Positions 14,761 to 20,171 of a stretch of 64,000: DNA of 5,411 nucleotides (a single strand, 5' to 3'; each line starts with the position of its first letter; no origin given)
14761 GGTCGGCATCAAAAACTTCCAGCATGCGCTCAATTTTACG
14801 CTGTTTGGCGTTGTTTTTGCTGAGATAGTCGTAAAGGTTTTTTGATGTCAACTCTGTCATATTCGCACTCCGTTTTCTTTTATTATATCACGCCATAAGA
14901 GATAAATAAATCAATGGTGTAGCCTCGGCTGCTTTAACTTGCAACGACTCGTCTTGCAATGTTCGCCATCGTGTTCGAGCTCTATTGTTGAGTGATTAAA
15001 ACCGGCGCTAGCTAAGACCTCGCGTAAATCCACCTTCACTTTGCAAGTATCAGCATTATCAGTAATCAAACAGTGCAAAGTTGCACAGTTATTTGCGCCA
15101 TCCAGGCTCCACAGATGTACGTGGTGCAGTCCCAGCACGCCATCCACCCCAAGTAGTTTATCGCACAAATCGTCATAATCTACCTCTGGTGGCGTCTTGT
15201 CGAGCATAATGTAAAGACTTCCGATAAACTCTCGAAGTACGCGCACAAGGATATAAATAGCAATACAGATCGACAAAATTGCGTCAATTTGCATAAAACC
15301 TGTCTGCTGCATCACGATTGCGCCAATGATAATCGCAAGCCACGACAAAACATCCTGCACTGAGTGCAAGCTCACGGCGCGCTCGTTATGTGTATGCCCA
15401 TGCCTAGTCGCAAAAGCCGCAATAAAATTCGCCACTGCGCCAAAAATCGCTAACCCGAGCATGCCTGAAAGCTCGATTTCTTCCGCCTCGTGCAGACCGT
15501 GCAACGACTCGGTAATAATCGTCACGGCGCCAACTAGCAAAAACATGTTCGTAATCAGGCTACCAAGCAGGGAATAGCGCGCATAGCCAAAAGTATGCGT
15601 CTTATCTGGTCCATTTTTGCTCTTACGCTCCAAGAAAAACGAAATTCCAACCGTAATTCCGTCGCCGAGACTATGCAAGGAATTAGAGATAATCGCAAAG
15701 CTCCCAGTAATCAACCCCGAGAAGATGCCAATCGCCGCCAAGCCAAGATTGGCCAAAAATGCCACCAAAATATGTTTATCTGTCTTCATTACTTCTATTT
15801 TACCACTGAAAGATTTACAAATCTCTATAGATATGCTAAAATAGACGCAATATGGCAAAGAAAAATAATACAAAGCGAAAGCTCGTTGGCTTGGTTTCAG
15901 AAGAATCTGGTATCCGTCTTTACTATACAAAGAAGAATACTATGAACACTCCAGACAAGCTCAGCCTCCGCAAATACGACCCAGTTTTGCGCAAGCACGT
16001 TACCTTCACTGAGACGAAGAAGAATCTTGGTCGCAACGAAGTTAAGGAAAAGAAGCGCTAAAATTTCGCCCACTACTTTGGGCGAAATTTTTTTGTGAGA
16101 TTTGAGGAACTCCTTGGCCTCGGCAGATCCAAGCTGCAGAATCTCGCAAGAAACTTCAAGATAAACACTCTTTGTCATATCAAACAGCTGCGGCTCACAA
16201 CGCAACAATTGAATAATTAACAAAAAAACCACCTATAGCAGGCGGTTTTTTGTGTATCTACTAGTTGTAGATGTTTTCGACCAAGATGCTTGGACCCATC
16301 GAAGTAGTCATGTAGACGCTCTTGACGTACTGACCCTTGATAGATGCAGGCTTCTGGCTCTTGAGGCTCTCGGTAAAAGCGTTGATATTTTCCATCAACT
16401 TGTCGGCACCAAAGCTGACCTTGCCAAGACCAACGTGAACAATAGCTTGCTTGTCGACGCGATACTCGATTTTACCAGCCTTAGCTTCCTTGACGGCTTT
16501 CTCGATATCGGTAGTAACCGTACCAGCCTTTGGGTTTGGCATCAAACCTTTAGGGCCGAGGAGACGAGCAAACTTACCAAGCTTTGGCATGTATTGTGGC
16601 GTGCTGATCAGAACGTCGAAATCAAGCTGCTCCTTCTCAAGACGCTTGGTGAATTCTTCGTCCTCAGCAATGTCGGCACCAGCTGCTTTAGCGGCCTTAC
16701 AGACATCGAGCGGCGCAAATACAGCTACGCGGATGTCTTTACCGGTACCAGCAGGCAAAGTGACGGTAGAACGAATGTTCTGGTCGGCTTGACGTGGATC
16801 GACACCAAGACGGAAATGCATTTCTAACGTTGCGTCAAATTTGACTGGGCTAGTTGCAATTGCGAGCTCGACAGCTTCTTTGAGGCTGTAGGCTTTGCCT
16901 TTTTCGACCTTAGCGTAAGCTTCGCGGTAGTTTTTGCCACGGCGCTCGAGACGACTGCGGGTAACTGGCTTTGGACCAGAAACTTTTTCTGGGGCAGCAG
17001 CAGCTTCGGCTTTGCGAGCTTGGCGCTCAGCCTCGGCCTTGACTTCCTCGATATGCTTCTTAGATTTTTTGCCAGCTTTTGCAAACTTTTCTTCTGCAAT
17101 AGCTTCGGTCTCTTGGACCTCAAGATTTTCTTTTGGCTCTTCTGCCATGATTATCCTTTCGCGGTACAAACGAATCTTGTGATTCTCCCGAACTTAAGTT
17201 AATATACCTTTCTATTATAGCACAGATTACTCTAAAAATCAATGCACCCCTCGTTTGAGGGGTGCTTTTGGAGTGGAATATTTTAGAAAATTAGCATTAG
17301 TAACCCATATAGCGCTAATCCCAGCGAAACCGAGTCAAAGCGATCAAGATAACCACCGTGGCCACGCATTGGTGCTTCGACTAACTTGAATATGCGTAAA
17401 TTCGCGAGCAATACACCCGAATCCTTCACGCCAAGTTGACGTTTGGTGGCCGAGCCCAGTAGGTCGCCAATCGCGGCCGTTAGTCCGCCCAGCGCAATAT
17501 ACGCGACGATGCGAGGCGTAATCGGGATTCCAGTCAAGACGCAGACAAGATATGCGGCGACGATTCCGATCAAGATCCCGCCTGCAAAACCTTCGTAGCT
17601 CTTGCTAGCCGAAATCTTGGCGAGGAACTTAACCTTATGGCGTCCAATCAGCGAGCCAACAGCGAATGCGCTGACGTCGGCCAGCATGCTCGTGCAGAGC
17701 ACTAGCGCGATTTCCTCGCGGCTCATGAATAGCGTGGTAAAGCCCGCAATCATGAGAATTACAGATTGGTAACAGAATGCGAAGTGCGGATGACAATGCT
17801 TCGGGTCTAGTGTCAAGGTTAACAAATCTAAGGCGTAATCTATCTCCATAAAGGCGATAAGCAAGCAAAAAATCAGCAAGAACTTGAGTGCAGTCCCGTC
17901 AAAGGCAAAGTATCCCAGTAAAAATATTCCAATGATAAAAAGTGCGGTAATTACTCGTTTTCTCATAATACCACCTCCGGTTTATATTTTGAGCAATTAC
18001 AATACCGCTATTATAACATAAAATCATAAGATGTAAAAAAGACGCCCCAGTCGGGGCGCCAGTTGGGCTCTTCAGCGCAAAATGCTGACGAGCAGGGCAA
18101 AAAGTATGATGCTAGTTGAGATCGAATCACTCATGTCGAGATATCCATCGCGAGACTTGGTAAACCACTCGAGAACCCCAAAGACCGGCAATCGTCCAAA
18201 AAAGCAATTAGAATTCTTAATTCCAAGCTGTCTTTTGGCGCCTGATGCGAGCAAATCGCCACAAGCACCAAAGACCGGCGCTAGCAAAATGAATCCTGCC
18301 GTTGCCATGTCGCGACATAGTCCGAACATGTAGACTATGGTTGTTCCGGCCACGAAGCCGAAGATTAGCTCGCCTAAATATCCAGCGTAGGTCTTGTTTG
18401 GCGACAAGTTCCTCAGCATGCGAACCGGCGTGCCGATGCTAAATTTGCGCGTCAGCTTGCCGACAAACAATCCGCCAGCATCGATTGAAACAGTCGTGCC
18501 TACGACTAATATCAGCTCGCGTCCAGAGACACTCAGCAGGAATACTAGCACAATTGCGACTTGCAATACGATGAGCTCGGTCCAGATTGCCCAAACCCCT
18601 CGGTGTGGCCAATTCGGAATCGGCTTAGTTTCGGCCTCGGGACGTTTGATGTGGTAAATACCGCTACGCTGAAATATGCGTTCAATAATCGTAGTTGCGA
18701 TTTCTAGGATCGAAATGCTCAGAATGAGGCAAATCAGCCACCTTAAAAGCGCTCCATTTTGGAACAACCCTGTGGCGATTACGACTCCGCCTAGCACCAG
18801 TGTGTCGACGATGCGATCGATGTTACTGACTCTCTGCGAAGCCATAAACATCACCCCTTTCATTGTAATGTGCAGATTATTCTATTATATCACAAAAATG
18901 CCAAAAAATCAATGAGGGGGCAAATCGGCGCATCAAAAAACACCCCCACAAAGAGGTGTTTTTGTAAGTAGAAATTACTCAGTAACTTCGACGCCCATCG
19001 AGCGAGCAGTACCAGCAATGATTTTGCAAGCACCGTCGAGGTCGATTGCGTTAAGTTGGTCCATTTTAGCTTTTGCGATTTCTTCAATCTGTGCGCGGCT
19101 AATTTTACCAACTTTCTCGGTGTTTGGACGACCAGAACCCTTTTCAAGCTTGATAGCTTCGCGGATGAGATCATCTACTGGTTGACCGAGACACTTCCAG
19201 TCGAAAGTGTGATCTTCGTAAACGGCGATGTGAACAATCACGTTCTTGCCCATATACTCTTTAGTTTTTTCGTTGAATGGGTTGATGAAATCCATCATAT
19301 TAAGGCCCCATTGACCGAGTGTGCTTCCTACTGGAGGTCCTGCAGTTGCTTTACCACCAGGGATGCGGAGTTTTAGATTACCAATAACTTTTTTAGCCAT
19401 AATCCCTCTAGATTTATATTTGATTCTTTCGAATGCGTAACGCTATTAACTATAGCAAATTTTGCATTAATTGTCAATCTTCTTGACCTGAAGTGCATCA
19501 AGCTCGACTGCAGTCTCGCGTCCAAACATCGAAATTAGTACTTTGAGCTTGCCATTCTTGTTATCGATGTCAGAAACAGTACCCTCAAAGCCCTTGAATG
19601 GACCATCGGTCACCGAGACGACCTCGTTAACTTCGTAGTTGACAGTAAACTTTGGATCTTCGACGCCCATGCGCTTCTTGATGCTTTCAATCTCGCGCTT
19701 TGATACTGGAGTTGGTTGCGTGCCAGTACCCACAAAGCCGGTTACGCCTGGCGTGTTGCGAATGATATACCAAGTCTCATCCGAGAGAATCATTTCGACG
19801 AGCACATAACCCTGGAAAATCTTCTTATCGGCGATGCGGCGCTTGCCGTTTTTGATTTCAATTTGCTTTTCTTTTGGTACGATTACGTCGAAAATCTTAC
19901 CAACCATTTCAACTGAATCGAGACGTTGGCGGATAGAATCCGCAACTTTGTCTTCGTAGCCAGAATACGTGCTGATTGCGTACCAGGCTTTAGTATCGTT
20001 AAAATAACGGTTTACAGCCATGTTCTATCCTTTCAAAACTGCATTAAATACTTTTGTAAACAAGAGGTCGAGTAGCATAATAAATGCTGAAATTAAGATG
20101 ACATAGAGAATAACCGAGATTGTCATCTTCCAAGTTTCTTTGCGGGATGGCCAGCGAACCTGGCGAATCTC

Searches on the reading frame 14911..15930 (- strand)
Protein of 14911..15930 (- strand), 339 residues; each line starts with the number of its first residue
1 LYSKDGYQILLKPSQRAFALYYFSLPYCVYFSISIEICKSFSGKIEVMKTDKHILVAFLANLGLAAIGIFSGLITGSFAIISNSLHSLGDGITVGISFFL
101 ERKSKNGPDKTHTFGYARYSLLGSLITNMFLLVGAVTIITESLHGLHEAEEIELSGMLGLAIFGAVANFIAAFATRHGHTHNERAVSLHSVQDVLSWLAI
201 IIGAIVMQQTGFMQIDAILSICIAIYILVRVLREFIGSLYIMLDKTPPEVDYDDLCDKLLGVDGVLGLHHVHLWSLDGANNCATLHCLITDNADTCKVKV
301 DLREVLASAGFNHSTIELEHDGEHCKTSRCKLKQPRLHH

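Call 56: search_protein_families(library=ncbifam, proteins=[window:14911-15930:-], max_evalue=0.001)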
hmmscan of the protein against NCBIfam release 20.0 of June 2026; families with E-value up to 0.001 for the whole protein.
window:14911-15930:- (339 aa): 10 families
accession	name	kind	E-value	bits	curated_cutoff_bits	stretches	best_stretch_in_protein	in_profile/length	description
TIGR01297.1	CDF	superfamily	5e-52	177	82.35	1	52-321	3-283/285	cation diffusion facilitator family transporter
NF002923.0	PRK03557.1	equivalog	3.4e-38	131.7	408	1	49-336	16-305/313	CDF family zinc transporter ZitB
NF007064.0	PRK09509.1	equivalog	6e-19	68.1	447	1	63-293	22-255/300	CDF family cation-efflux transporter FieF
NF033616.1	CDF_MamB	equivalog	1.8e-15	57.2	350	1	51-228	6-187/284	magnetosome biogenesis CDF transporter MamB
NF050169.1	CatEfflxFieF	equivalog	5.4e-15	55.3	420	1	64-272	18-230/282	cation efflux pump FieF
NF052602.1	Zn_efflux_Cdf31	equivalog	1.7e-14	54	460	1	51-289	7-255/299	CDF family zinc efflux transporter Cdf31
NF052621.1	MngEfTpMntE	equivalog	5.1e-14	52.4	500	1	69-238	21-198/293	manganese efflux transporter MntE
NF033615.1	CDF_MamM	equivalog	1.9e-13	50.3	350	1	54-271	12-235/290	magnetosome biogenesis CDF transporter MamM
NF033827.1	CDF_efflux_DmeF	equivalog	2.3e-12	47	250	2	48-181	13-146/309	CDF family Co(II)/Ni(II) efflux transporter DmeF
NF040994.1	MamV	equivalog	2.8e-12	46.4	500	1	60-268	20-231/319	CDF transporter MamV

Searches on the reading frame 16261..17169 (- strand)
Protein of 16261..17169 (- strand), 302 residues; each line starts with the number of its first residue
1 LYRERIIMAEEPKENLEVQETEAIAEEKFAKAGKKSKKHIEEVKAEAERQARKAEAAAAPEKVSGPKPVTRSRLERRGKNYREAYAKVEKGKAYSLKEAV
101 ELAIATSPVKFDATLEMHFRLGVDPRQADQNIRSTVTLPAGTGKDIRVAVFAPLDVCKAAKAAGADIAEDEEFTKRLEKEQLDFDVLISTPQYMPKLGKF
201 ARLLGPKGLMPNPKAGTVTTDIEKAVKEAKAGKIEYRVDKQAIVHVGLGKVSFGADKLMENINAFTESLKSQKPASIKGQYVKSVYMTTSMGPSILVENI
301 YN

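Call 78: search_protein_families(library=pfam, proteins=[window:16261-17169:-], max_evalue=0.001)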
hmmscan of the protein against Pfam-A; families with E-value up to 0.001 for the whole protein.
window:16261-17169:- (302 aa): 1 family
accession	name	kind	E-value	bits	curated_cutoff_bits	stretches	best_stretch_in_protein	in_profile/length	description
PF00687.26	Ribosomal_L1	-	4.5e-59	199.8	32.2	1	105-293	3-198/198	Ribosomal protein L1p/L10e family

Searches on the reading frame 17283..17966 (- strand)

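Call 78: search_protein_families(library=pfam, proteins=[window:17283-17966:-], max_evalue=0.001)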
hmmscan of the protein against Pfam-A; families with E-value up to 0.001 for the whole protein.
window:17283-17966:- (227 aa): 1 family
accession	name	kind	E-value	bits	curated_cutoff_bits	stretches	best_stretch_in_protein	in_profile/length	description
PF01148.25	CTP_transf_1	-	9.3e-23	81.8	24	1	62-226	111-263/264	Cytidylyltransferase family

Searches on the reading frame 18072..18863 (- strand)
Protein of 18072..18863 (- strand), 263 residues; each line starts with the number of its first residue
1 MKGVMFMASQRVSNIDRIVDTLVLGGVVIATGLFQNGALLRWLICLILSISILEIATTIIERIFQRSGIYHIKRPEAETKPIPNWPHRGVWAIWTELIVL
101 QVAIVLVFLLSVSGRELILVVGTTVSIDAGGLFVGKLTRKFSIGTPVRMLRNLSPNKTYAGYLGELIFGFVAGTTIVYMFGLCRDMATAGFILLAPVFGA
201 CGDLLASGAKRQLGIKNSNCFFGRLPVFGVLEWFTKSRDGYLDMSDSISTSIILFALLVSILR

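Call 78: search_protein_families(library=pfam, proteins=[window:18072-18863:-], max_evalue=0.001)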
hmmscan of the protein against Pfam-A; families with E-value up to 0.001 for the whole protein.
window:18072-18863:- (263 aa): 1 family
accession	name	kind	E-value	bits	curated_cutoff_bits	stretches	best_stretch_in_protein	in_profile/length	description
PF01148.25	CTP_transf_1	-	1e-12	48.9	24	1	117-218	136-233/264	Cytidylyltransferase family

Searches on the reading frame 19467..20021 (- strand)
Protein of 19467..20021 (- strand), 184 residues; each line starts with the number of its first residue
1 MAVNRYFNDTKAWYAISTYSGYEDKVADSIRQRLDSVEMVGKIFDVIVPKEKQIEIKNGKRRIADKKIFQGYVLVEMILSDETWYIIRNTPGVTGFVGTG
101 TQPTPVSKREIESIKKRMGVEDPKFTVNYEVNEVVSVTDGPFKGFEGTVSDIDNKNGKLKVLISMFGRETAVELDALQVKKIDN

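Call 78: search_protein_families(library=pfam, proteins=[window:19467-20021:-], max_evalue=0.001)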
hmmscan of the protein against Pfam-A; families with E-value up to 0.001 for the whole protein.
window:19467-20021:- (184 aa): 2 families
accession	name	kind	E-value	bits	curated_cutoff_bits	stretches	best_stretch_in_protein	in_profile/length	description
PF02357.24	NusG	-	2.6e-29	102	22.2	1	11-114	1-92/93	Transcription termination factor nusG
PF00467.35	KOW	-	6.8e-06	26.2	22.3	1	132-161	2-29/32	KOW motif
